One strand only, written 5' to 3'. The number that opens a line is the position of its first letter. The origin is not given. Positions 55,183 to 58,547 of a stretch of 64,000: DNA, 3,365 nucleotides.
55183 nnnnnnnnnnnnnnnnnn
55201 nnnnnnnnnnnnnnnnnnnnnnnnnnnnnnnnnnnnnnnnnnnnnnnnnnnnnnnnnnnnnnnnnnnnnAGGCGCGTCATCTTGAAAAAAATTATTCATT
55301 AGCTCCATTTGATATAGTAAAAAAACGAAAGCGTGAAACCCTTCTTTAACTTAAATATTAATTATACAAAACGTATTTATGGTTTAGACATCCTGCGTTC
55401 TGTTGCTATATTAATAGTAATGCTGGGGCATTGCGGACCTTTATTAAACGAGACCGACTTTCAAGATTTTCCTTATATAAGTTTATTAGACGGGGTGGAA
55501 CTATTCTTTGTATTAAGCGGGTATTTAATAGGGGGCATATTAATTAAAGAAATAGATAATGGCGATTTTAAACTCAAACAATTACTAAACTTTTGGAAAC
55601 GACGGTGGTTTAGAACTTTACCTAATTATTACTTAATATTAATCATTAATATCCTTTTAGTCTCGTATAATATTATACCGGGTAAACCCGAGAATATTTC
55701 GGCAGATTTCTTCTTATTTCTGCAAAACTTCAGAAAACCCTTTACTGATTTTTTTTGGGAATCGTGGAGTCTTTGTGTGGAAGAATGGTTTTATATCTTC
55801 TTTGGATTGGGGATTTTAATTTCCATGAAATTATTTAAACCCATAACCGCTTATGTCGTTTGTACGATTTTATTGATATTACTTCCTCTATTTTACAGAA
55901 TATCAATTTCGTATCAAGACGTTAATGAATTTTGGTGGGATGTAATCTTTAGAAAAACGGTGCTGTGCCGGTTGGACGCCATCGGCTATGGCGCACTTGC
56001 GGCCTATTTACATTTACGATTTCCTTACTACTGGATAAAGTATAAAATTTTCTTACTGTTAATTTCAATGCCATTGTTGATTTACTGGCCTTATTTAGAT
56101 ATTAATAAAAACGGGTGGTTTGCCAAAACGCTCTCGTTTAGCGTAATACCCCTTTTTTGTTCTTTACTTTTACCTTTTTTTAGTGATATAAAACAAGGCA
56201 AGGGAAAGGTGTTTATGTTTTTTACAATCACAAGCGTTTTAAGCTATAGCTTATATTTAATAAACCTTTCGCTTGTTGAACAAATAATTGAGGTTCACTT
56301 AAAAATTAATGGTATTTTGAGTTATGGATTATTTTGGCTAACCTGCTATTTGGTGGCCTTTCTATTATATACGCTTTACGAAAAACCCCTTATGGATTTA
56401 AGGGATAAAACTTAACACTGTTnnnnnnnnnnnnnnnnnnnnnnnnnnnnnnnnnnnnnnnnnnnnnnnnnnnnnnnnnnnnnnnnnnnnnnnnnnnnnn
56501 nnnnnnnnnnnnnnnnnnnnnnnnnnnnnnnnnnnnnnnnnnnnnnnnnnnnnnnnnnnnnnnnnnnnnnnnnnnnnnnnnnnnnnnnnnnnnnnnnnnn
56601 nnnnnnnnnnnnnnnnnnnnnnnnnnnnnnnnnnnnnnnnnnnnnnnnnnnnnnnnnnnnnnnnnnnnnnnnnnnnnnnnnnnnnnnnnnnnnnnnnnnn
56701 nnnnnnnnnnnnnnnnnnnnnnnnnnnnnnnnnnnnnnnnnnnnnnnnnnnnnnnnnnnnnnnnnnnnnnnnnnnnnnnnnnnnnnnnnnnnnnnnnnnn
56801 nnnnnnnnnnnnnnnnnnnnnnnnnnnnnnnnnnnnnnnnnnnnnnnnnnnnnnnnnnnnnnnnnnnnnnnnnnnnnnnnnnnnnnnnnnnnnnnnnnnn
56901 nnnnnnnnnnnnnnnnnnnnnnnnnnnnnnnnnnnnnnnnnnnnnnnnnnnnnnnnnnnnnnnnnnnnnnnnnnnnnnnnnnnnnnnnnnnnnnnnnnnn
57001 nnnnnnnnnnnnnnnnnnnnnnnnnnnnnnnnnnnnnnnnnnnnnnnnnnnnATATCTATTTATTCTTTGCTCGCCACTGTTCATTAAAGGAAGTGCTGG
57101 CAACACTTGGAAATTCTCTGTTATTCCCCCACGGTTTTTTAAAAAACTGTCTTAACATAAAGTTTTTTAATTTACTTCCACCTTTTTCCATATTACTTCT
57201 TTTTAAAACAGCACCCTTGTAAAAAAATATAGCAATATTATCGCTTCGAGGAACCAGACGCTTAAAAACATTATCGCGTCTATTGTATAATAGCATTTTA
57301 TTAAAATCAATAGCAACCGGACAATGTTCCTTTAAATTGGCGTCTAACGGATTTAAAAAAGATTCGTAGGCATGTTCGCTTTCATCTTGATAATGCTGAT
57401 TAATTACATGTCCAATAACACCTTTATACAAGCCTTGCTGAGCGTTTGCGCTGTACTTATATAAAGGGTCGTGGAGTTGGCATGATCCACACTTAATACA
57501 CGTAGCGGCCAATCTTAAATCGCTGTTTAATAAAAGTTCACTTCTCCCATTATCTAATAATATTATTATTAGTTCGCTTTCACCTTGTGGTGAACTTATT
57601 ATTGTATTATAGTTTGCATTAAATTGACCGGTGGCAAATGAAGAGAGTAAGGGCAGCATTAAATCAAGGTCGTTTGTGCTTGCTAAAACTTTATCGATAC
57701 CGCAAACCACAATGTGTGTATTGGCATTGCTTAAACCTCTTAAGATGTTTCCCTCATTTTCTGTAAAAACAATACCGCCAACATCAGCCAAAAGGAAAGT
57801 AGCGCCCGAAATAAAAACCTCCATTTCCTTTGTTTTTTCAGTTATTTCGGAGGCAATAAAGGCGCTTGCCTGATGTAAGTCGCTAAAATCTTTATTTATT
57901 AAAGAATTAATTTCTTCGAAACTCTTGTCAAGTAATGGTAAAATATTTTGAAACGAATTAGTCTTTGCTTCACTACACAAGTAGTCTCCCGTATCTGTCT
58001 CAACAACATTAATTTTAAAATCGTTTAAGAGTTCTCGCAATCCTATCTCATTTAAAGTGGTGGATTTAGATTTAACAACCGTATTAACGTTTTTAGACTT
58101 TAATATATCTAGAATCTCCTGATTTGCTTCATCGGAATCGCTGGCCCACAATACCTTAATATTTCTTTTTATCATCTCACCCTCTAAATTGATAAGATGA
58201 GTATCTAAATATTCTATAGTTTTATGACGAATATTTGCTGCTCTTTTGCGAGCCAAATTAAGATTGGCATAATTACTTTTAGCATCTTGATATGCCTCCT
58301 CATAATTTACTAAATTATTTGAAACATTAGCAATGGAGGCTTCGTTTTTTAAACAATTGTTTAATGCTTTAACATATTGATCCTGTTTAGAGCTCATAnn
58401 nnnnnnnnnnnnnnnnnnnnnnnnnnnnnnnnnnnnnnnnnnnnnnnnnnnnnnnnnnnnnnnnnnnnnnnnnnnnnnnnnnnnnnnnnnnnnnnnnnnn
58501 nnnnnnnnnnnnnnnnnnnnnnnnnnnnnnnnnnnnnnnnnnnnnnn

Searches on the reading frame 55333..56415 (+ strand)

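Call 85: search_protein_families(library=pfam, proteins=[window:55333-56415:+], max_evalue=0.00001)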
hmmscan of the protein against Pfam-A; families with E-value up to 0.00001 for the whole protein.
window:55333-56415:+ (360 aa): 1 family
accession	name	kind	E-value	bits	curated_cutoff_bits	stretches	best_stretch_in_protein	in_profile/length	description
PF01757.29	Acyl_transf_3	-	4.6e-18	65.8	31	1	15-346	1-325/326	Acyltransferase domain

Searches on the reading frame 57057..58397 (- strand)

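Call 109: search_protein_families(library=pfam, proteins=[window:57057-58397:-], max_evalue=0.00001)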
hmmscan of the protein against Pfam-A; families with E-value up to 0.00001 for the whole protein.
window:57057-58397:- (446 aa): 1 family
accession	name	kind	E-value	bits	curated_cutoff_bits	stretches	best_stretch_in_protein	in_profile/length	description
PF02589.21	LUD_dom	-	7.1e-24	85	22.6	1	75-278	8-172/189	LUD domain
